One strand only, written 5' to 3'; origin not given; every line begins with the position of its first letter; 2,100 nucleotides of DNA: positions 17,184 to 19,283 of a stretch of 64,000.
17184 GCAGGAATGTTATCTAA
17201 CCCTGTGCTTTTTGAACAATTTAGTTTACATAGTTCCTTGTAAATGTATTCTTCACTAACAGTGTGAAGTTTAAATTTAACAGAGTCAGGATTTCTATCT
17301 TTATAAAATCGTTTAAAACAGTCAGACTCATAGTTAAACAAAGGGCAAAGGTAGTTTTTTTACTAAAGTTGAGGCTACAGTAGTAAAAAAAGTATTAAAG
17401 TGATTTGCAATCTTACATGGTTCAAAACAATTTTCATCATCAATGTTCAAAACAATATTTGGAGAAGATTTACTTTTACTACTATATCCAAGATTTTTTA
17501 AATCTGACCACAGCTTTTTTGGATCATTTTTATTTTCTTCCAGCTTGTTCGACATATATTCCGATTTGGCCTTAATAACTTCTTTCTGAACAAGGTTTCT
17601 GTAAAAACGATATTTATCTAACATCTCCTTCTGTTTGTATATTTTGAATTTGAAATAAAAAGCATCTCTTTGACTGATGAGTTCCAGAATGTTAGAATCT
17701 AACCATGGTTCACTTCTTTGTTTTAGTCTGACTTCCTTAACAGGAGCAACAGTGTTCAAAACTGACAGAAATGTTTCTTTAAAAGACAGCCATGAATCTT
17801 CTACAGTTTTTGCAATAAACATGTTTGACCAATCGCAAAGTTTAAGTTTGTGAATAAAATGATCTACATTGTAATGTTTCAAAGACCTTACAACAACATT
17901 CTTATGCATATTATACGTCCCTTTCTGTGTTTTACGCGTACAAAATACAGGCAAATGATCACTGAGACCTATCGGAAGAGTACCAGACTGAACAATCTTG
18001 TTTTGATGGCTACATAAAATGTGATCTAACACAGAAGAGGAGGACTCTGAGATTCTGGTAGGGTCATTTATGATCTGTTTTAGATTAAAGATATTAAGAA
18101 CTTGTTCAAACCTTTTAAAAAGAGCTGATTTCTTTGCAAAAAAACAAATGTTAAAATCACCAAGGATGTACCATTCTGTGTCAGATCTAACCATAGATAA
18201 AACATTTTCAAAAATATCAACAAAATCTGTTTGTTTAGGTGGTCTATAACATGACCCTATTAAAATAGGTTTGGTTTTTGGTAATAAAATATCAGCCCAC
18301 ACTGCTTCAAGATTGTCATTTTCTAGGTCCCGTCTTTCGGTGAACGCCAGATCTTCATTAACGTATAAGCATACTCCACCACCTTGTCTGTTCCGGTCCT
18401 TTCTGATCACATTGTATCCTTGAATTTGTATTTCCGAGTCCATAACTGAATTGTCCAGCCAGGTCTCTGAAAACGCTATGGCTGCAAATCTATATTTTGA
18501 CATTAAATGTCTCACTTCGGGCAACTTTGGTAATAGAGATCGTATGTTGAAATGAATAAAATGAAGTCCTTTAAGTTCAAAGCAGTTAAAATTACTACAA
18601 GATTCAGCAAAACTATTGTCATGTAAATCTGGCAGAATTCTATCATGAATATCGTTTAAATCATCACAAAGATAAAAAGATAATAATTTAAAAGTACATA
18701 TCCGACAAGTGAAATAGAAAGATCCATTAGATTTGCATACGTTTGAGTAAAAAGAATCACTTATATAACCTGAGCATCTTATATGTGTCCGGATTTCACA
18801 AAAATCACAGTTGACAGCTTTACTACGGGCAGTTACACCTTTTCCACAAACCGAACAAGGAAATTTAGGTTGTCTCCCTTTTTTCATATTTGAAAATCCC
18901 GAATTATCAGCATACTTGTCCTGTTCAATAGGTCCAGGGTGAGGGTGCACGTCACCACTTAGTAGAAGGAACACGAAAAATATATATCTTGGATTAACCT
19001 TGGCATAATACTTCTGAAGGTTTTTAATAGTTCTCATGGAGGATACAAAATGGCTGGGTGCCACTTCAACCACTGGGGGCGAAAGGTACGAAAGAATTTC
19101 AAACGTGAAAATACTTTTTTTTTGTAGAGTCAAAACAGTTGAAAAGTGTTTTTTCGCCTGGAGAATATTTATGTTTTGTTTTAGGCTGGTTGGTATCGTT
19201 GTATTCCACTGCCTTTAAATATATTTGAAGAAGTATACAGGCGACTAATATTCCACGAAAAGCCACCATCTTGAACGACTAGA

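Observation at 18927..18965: Degenerate 2A-like peptide motif (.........) at the N-terminus of the LINE ORF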

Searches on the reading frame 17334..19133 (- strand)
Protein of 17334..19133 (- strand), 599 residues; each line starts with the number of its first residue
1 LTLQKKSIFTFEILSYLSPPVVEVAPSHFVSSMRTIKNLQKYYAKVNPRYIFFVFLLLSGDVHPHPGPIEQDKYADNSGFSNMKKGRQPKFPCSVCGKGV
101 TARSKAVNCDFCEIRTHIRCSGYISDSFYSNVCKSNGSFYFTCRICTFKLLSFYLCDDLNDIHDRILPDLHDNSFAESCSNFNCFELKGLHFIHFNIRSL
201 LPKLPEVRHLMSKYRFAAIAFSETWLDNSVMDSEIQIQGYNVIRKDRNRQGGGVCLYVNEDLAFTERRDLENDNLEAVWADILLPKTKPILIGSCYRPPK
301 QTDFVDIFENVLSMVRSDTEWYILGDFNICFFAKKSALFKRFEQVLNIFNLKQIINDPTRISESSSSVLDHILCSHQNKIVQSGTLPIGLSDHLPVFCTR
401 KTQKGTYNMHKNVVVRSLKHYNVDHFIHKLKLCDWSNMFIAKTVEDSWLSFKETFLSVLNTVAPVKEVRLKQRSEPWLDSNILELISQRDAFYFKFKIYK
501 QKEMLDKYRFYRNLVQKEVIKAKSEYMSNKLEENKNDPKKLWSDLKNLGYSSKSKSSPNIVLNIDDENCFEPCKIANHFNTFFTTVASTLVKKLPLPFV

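Call 3: search_protein_families(library=pfam, proteins=[window:17334-19133:-], max_evalue=0.01)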
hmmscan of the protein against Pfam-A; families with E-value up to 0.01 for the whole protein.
window:17334-19133:- (599 aa): 3 families
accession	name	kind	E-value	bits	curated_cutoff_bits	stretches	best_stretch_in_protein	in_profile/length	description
PF03372.29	Exo_endo_phos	-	2.8e-13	50.6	24.5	1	194-393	2-225/225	Endonuclease/Exonuclease/phosphatase family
PF14529.12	Exo_endo_phos_2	-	4.1e-08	33.5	27.4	1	290-396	1-116/117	Endonuclease-reverse transcriptase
PF00130.28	C1_1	-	0.0054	17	26.5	1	88-125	10-47/53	Phorbol esters/diacylglycerol binding domain (C1 domain)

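Call 6: find_homologous_proteins(query=window:17334-19037:-, max_evalue=0.00001)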
Query window:17334-19037:- (567 aa): 314 proteins with E <= 0.00001 among 4404 candidates; the best 120 are listed.
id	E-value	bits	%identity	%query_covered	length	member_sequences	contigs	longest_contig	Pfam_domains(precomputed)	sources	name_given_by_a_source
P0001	2.6e-196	672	56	98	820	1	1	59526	PF00078.33,PF14529.13,PF03372.30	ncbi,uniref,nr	ncbi:uncharacterized protein LOC132759963 [Ruditapes philippinarum]|uniref:uncharacterized protein L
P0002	4.3e-170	585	47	96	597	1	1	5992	PF03372.30,PF27108.1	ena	-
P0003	1.6e-162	560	48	96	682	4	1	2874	PF14529.13,PF03372.30,PF27108.1,PF00628.36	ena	-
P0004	2.2e-156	540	46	95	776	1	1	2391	PF03372.30,PF27108.1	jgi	jgi:hypothetical protein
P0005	7.9e-154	532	46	99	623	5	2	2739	PF03372.30,PF27108.1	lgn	-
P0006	7.0e-149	515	45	92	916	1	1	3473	PF00078.33,PF03372.30,PF27108.1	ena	-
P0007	5.7e-144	499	46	90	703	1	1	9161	PF03372.30,PF27108.1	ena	-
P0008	1.7e-141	491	45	90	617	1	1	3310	PF14529.13,PF03372.30,PF27108.1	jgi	-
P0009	2.4e-138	481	51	73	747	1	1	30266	PF00078.33,PF14529.13,PF03372.30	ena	-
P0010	1.4e-137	478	43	96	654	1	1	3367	PF03372.30,PF28493.1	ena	-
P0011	1.7e-137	478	50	74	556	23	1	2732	PF14529.13,PF03372.30,PF28493.1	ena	-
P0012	1.5e-135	471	43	96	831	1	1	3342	PF00078.33,PF14529.13,PF03372.30,PF27108.1,PF00628.36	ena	-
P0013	1.7e-135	471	53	71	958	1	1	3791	PF00078.33,PF14529.13,PF03372.30,PF28493.1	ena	-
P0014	3.7e-135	470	51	73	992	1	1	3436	PF00078.33,PF14529.13,PF03372.30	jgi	jgi:hypothetical protein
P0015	2.1e-134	468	45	84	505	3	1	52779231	PF14529.13,PF03372.30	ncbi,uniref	ncbi:uncharacterized protein [Cherax quadricarinatus]|uniref:uncharacterized protein isoform X1 n=1 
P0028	2.3e-124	435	57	59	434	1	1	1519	PF03372.30,PF27108.1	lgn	-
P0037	4.3e-117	410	42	82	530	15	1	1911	PF14529.13,PF03372.30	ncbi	-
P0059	8.8e-108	380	44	83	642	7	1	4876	PF14529.13,PF03372.30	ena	-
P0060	1.8e-107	379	42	80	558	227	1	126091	PF14529.13,PF03372.30,PF27108.1,PF00628.36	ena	-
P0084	1.7e-94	336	47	57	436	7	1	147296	PF03372.30,PF27108.1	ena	-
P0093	8.4e-90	320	47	53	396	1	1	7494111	PF03372.30,PF27108.1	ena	-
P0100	9.1e-85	304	46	56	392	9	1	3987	PF14529.13,PF03372.30,PF27108.1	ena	-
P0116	1.3e-77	280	47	49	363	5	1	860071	PF14529.13,PF03372.30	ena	-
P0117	1.5e-77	280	50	46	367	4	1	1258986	PF14529.13,PF03372.30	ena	-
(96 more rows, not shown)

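Call 25: find_encoding_contigs(protein=P0028, flank=3000, max_places=4)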
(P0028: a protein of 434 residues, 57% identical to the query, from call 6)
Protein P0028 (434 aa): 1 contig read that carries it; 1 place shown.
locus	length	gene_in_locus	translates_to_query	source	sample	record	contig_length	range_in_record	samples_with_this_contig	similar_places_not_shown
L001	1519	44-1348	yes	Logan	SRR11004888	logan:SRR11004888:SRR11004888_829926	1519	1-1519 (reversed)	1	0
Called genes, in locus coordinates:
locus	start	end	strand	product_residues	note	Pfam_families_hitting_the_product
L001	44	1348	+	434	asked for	PF27108:PHD_Pygo (weak), PF03372:Exo_endo_phos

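Call 26: find_encoding_contigs(protein=P0093, flank=4000, max_places=4)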
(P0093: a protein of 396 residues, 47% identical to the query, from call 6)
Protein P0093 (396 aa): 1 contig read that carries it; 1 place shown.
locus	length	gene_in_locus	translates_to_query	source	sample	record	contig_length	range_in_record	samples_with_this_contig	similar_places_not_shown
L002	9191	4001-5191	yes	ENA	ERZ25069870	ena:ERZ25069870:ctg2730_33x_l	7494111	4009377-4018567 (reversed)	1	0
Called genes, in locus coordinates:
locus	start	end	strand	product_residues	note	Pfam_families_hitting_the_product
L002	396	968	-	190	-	PF17919:RT_RNaseH_2, PF17917:RT_RNaseH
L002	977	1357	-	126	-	PF00078:RVT_1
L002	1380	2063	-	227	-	PF00078:RVT_1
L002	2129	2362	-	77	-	-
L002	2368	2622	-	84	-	-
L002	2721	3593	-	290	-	PF17921:Integrase_H2C2, PF09337:zf-H2C2 (weak)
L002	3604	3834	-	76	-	-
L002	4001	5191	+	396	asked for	PF27108:PHD_Pygo (weak), PF03372:Exo_endo_phos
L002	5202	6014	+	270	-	-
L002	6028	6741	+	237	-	PF00078:RVT_1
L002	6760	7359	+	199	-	-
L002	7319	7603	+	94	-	-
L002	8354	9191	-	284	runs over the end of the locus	PF02023:SCAN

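Call 27: find_encoding_contigs(protein=P0084, flank=4000, max_places=4)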
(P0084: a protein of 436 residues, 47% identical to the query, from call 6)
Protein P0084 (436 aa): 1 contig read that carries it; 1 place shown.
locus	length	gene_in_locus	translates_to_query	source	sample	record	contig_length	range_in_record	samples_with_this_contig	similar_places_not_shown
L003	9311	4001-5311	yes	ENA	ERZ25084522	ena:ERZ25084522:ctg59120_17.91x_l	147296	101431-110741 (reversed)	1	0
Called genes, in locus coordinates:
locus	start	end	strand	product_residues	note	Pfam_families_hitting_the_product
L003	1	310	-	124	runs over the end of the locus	-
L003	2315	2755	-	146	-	-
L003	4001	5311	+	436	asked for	PF27108:PHD_Pygo, PF03372:Exo_endo_phos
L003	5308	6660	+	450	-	PF00078:RVT_1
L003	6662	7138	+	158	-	PF00078:RVT_1 (weak)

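Call 53: list_cluster_members(proteins=[P0060, P0037, P0100, P0059, P0116, P0117])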
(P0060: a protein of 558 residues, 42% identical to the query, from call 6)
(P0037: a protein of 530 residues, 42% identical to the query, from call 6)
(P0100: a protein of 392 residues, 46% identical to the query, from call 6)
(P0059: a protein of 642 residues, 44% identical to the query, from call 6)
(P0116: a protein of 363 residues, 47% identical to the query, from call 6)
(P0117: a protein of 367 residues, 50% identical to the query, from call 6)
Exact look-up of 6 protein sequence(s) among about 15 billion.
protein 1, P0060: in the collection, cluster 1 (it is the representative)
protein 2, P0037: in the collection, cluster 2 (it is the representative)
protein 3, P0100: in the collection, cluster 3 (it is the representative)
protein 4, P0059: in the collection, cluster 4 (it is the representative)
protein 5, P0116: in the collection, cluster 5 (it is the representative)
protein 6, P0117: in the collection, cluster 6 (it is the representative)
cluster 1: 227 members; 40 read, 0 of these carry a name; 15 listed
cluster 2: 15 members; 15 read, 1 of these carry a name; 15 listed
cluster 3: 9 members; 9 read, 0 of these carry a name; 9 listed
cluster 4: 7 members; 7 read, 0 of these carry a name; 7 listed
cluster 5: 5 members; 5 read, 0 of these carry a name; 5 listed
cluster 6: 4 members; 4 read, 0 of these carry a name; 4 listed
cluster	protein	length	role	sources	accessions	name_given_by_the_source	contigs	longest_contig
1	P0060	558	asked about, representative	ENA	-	-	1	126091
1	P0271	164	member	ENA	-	-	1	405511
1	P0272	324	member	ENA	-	-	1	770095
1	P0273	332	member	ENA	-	-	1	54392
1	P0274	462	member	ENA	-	-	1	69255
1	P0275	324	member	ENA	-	-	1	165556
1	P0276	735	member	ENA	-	-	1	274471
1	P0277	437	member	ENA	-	-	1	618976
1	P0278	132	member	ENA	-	-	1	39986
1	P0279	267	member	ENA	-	-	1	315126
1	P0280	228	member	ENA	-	-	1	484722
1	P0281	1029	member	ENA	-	-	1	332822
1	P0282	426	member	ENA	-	-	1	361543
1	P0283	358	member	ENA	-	-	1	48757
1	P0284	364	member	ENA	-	-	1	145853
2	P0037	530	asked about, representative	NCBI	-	-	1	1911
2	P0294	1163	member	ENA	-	-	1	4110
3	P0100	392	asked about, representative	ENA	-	-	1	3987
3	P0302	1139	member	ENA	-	-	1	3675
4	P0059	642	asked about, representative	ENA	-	-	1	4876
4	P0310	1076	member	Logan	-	-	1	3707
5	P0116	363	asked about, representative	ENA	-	-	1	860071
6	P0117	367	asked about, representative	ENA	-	-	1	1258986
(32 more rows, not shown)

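Call 55: search_protein_families(library=pfam, proteins=[P0294, P0302, P0310, P0281], max_evalue=0.001)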
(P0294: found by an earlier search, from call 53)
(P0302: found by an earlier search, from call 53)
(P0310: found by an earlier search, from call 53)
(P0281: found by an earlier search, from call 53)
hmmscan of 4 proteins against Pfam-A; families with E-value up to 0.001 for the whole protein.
P0294 (1163 aa): 2 families
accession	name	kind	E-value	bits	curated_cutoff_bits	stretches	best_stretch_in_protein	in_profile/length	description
PF00078.32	RVT_1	-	7.1e-36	124.3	29.6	1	723-968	5-204/205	Reverse transcriptase (RNA-dependent DNA polymerase)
PF03372.29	Exo_endo_phos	-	5.5e-15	56.1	24.5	1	240-419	29-225/225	Endonuclease/Exonuclease/phosphatase family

P0302 (1139 aa): 4 families
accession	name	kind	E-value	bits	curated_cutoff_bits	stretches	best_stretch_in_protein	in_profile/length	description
PF00078.32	RVT_1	-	4.7e-33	115.1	29.6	1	698-942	5-204/205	Reverse transcriptase (RNA-dependent DNA polymerase)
PF03372.29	Exo_endo_phos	-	1.5e-12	48.2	24.5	1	196-394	3-225/225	Endonuclease/Exonuclease/phosphatase family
PF14529.12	Exo_endo_phos_2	-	7.5e-09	35.9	27.4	1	291-396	1-115/117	Endonuclease-reverse transcriptase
PF00628.35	PHD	-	0.00025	21.5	24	0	92-145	1-47/47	PHD-finger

P0310 (1076 aa): 3 families
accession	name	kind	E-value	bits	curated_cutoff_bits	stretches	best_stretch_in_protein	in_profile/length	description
PF00078.32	RVT_1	-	3.4e-36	125.3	29.6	1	621-869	3-205/205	Reverse transcriptase (RNA-dependent DNA polymerase)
PF03372.29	Exo_endo_phos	-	3.4e-11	43.8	24.5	1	122-321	3-225/225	Endonuclease/Exonuclease/phosphatase family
PF14529.12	Exo_endo_phos_2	-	1.3e-05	25.5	27.4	1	217-324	1-116/117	Endonuclease-reverse transcriptase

P0281 (1029 aa): 4 families
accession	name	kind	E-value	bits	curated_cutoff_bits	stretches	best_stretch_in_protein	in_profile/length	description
PF00078.32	RVT_1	-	1e-34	120.5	29.6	1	658-905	3-204/205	Reverse transcriptase (RNA-dependent DNA polymerase)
PF03372.29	Exo_endo_phos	-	2e-08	34.7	24.5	1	160-359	4-225/225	Endonuclease/Exonuclease/phosphatase family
PF14529.12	Exo_endo_phos_2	-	3.5e-06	27.3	27.4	1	254-361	1-115/117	Endonuclease-reverse transcriptase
PF00628.35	PHD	-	0.0002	21.8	24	1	60-112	1-47/47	PHD-finger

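Call 66: predict_structure(alignment_id=A1)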
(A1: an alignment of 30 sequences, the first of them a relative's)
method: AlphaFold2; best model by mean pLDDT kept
length: 434 residues; sequences in the alignment: 30
mean_pLDDT: 71.7   pTM: 0.49
mean pLDDT of the five models: 71.7, 71.1, 70.6, 69.9, 69.9
residues with pLDDT >= 90: 199; 70-90: 59; 50-70: 32; < 50: 144
segments of 3 or more residues with pLDDT < 50: 27-91, 105-129, 202-230, 413-434
pLDDT, mean of each block of 10 residues (from residue 1): 71 83 56 39 37 31 31 31 38 62 52 42 40 87 95 95 92 92 87 75 44 38 39 70 93 93 93 96 97 96 94 98 97 96 97 95 97 95 92 96 85 39 33 24
secondary structure, 60 per line:
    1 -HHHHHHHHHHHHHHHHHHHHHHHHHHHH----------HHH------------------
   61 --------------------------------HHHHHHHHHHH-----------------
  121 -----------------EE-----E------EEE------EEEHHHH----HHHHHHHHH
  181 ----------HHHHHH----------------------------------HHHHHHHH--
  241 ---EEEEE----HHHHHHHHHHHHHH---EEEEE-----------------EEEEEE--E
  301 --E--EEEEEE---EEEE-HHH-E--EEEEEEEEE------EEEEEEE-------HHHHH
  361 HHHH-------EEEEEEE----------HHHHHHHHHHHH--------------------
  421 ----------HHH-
elements in order: H2-29 H93-103 E152-154 E161-163 H164-167 H172-180 H191-196 H231-238 E244-248 H253-266 E270-274 E292-297 E306-311 E315-318 E327-335 E342-348 H356-364 E372-378 H389-400

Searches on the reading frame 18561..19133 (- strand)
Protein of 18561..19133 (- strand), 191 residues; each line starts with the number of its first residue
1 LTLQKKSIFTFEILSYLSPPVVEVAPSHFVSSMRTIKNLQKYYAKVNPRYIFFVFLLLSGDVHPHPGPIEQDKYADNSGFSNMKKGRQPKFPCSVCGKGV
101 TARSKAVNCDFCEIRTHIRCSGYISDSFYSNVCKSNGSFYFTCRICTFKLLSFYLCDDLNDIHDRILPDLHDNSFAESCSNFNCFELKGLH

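Call 38: search_protein_representatives(protein=window:18561-19133:-)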
Query: 191 residues. Proteins with E-value up to 0.001 (for the whole library): 537; up to 1e-10: 83; up to 1e-30: 2. The best 150 are listed.
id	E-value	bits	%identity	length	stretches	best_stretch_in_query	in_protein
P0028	1.3e-40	155.6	46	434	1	5-191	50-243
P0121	1.2e-34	136.0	35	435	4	76-162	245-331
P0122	3.5e-28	115.0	42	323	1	12-191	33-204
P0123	5.1e-28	114.4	49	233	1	32-174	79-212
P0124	4.3e-27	111.4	50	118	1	38-153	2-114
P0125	1.8e-24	102.9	52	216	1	57-155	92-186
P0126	7.1e-24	100.9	49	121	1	58-179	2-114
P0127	5.3e-23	98.1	39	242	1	22-191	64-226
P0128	7.0e-22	94.4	52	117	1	7-111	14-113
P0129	3.2e-21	92.2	39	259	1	34-190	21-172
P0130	4.1e-21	91.9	47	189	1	36-143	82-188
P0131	1.1e-20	90.5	42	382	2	35-150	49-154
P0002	5.9e-20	88.1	45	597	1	53-191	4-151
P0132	7.8e-20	87.7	45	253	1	53-157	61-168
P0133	8.1e-20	87.7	48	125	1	59-166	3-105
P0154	3.6e-14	69.3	93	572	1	5-46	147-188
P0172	1.1e-12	64.3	51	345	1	51-155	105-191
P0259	5.2e-07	45.9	37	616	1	46-146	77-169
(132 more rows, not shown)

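Call 41: list_cluster_members(proteins=[P0154, P0028, P0084, P0093, P0123, P0130, P0259, P0172, P0030, P0027])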
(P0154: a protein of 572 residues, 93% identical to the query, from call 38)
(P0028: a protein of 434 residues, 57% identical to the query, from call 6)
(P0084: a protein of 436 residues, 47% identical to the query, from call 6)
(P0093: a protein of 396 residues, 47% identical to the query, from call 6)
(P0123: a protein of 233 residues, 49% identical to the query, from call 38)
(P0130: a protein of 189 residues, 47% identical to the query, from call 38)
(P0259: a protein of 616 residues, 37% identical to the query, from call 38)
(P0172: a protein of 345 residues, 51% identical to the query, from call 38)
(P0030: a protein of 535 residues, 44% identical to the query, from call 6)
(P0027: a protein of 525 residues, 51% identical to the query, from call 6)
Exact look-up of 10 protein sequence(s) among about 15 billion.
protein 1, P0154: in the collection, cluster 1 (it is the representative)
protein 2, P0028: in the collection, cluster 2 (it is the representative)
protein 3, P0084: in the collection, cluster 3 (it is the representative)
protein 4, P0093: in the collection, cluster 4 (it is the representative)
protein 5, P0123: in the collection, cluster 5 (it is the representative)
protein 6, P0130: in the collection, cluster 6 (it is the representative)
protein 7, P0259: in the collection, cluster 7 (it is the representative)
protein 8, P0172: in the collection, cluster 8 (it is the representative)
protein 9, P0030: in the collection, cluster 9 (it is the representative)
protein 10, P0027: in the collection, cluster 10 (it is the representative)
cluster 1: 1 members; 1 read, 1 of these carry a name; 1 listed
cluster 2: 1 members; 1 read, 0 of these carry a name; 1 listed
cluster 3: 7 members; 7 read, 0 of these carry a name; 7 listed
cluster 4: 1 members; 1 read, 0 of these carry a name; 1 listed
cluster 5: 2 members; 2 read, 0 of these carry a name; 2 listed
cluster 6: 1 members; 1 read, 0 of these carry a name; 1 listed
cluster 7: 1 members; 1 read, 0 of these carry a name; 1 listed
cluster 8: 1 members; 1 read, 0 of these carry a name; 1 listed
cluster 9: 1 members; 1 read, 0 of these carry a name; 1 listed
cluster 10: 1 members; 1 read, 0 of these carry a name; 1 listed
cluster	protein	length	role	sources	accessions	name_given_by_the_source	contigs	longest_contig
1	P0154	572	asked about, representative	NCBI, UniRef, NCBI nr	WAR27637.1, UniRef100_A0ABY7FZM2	AOFA-like protein [Mya arenaria] | Amine oxidase n=1 Tax=Mya arenaria TaxID=6604 RepID=A0ABY7FZM2_MYAAR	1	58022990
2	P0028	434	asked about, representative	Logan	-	-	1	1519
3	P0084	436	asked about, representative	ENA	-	-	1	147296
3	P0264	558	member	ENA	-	-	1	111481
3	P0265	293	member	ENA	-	-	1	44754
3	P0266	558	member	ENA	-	-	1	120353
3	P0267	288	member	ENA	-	-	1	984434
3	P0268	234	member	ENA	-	-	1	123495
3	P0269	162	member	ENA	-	-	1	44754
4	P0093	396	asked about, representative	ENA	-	-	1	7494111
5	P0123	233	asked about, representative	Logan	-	-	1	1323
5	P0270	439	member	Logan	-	-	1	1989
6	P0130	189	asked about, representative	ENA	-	-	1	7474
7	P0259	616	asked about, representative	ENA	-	-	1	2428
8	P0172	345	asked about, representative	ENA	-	-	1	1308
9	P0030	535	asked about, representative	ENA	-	-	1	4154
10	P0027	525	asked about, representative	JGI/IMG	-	-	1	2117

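Call 44: find_encoding_contigs(protein=P0154, flank=10000, max_places=3)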
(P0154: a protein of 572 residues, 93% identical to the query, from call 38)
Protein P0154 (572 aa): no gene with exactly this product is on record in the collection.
